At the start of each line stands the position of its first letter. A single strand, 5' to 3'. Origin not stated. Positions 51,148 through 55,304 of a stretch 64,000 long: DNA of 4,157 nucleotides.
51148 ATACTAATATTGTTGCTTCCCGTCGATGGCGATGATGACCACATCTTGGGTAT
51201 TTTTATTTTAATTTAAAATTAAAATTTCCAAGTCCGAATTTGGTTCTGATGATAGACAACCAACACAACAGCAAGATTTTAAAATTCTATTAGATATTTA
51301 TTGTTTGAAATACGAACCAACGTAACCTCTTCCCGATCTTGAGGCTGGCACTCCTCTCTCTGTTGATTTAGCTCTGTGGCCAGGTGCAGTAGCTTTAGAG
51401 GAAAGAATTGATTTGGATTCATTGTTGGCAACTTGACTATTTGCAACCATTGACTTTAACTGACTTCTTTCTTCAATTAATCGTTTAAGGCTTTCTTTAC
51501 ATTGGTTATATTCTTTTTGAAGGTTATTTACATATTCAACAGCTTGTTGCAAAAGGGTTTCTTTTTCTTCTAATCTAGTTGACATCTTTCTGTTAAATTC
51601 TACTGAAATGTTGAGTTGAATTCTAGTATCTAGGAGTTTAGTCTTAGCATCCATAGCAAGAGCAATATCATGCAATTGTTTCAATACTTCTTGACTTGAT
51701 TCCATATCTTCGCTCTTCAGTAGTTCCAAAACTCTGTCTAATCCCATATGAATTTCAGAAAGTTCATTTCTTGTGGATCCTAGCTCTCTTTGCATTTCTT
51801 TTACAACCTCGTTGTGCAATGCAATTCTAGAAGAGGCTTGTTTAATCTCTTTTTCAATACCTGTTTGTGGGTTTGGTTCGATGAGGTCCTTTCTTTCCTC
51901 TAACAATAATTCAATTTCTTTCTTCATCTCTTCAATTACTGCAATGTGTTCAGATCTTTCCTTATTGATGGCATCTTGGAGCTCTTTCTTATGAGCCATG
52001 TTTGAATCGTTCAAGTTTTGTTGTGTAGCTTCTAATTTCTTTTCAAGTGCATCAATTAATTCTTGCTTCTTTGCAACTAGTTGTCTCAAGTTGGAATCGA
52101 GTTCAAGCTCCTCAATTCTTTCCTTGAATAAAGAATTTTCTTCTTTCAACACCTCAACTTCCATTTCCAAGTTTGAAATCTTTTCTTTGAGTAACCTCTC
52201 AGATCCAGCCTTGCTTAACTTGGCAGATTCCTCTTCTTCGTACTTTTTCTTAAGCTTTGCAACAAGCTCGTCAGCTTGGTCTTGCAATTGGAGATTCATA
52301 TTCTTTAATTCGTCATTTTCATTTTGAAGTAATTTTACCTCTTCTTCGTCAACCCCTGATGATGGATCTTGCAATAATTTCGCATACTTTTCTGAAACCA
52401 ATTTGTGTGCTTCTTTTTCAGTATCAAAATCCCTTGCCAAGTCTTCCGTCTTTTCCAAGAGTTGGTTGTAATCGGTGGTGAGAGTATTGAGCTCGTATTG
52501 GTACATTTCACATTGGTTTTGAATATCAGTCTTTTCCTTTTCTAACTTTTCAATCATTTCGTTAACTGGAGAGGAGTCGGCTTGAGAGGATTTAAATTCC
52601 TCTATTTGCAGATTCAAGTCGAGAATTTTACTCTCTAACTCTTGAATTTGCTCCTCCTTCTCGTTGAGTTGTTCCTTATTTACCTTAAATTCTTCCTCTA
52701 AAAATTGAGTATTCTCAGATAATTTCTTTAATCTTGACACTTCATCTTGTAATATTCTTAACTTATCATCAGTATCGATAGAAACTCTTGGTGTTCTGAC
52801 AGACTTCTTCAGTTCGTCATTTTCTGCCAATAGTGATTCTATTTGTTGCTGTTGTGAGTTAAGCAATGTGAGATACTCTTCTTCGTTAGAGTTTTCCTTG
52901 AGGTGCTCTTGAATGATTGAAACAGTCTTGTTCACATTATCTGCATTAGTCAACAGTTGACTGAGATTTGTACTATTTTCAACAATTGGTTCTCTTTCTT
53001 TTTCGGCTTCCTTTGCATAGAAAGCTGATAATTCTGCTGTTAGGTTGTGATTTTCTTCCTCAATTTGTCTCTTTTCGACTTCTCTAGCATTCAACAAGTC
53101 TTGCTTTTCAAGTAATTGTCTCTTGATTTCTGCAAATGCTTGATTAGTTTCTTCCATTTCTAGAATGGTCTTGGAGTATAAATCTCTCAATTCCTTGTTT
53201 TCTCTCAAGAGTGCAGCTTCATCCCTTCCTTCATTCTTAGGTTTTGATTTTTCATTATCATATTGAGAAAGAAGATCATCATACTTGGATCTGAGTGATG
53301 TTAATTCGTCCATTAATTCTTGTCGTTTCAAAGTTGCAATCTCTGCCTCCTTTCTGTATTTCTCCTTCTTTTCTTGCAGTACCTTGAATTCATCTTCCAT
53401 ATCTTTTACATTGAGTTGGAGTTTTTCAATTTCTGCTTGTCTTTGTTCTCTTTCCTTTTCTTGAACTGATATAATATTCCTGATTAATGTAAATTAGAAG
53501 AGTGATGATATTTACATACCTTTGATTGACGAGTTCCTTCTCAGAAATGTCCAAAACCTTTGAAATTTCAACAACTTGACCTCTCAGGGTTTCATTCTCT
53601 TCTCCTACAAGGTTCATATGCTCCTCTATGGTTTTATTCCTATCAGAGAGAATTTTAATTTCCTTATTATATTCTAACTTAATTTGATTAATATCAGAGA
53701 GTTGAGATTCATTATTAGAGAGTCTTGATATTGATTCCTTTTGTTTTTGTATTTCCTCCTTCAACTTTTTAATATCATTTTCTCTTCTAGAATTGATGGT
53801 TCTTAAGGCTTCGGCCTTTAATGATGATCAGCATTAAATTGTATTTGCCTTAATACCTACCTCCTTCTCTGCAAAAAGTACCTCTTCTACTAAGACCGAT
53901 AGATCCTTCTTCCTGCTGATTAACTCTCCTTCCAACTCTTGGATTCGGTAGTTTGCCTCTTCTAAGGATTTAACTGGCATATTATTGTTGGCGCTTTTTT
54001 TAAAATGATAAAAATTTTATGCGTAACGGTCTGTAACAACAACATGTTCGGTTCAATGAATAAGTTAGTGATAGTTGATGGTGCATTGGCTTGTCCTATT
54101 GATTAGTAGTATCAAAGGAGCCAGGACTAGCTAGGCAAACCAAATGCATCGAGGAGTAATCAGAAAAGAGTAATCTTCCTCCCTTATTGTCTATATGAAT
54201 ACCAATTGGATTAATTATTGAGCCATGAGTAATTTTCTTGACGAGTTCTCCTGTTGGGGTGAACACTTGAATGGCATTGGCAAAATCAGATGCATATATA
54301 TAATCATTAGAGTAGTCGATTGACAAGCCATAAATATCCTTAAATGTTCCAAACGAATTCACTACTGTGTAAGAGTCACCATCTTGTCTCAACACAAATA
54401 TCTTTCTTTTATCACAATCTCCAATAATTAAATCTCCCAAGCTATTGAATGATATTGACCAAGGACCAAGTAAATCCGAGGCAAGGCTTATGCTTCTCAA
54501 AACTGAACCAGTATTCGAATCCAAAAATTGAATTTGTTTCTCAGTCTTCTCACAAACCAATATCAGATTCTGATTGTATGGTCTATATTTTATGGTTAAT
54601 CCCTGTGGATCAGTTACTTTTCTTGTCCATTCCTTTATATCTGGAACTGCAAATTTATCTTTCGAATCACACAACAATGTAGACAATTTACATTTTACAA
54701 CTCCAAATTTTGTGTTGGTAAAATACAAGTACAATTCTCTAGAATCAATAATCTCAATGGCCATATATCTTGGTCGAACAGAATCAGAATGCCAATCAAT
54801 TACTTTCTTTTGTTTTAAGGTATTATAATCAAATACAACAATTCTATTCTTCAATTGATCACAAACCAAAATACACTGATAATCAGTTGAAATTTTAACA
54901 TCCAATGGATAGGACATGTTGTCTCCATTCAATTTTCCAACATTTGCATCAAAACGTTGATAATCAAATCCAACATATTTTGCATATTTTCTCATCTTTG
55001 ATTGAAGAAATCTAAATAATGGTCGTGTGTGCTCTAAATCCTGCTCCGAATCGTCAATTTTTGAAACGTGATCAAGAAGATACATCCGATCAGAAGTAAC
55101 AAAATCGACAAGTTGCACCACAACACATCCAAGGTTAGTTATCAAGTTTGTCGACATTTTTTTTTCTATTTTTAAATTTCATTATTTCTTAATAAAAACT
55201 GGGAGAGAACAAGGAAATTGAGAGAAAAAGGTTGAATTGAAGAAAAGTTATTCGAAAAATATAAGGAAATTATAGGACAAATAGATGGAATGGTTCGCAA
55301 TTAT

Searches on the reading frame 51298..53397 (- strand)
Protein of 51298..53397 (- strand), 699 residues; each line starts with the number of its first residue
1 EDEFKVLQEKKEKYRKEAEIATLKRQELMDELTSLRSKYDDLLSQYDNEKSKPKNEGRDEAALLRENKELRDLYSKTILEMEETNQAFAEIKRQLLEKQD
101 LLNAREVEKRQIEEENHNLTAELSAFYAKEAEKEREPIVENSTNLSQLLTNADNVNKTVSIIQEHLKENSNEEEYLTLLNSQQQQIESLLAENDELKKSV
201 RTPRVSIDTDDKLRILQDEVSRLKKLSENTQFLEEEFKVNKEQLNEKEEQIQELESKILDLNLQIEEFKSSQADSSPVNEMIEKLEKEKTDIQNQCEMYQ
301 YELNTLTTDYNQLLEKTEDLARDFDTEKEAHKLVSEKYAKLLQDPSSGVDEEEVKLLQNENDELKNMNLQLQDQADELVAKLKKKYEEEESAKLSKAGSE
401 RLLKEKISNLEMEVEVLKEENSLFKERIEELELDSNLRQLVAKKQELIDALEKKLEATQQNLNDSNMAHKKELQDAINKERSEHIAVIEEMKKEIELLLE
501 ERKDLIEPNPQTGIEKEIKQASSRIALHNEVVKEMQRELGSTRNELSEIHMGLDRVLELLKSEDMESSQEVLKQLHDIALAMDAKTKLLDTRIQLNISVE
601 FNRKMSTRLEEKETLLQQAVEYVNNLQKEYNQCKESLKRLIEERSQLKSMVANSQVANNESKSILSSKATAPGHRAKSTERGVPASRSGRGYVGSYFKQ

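Call 14: find_homologous_proteins(query=window:51298-53397:-, max_evalue=1e-20)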
Query window:51298-53397:- (699 aa): 2 proteins with E <= 1e-20 among 8000 candidates.
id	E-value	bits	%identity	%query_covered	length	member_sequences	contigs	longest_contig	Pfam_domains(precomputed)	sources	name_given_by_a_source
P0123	1.5e-160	554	49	97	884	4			-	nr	nr:unnamed protein product [Naegleria fowleri]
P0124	3.1e-157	543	48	97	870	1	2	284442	-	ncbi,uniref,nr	ncbi:hypothetical protein C9374_010838 [Naegleria lovaniensis]|uniref:Uncharacterized protein n=1 Ta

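Call 19: find_encoding_contigs(protein=P0124, flank=10000, max_places=4)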
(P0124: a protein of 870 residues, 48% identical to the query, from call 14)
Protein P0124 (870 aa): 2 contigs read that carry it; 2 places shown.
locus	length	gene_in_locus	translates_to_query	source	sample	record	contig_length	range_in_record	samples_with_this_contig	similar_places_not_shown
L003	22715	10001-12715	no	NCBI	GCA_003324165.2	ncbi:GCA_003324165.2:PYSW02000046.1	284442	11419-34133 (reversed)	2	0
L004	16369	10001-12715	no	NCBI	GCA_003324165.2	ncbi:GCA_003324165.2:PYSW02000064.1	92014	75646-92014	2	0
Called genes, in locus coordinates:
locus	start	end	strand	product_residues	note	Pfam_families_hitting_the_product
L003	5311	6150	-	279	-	-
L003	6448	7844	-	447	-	PF18765:Polbeta (weak)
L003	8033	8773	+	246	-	-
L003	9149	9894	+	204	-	-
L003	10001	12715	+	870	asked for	-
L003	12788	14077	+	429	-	PF10259:Rogdi_lz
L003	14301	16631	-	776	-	-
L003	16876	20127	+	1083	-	PF23266:VPS11_N, PF23341:PEP5_VPS11_N, PF23356:TPR_PEP5_VPS11, PF00637:Clathrin, PF23356:TPR_PEP5_VPS11, PF17122:zf-C3H2C3 (weak), PF12451:VPS11_C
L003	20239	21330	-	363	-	PF00487:FA_desaturase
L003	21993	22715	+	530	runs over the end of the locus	PF07992:Pyr_redox_2 (faint), PF01266:DAO, PF13450:NAD_binding_8 (faint), PF00355:Rieske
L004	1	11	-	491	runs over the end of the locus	-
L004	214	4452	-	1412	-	PF03372:Exo_endo_phos (weak), PF14529:Exo_endo_phos_2, PF00078:RVT_1, PF00075:RNase_H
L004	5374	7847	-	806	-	PF18765:Polbeta (weak)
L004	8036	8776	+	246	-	-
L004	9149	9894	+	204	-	-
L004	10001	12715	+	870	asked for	-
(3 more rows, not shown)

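Call 57: search_protein_families(library=pfam, proteins=[window:51298-53397:-], max_evalue=0.001)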
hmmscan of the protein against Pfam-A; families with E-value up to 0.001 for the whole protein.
window:51298-53397:- (699 aa): 0 families

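Call 71: find_encoding_contigs(protein=P0123, flank=10000, max_places=3)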
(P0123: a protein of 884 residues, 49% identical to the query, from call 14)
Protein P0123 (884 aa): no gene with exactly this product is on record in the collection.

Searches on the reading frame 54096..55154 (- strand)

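Call 57: search_protein_families(library=pfam, proteins=[window:54096-55154:-], max_evalue=0.001)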
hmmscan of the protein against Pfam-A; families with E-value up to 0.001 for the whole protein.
window:54096-55154:- (352 aa): 1 family
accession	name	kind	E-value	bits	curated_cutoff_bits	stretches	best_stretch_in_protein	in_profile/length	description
PF01436.27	NHL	-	0.0003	21.1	20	0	229-248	2-21/28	NHL repeat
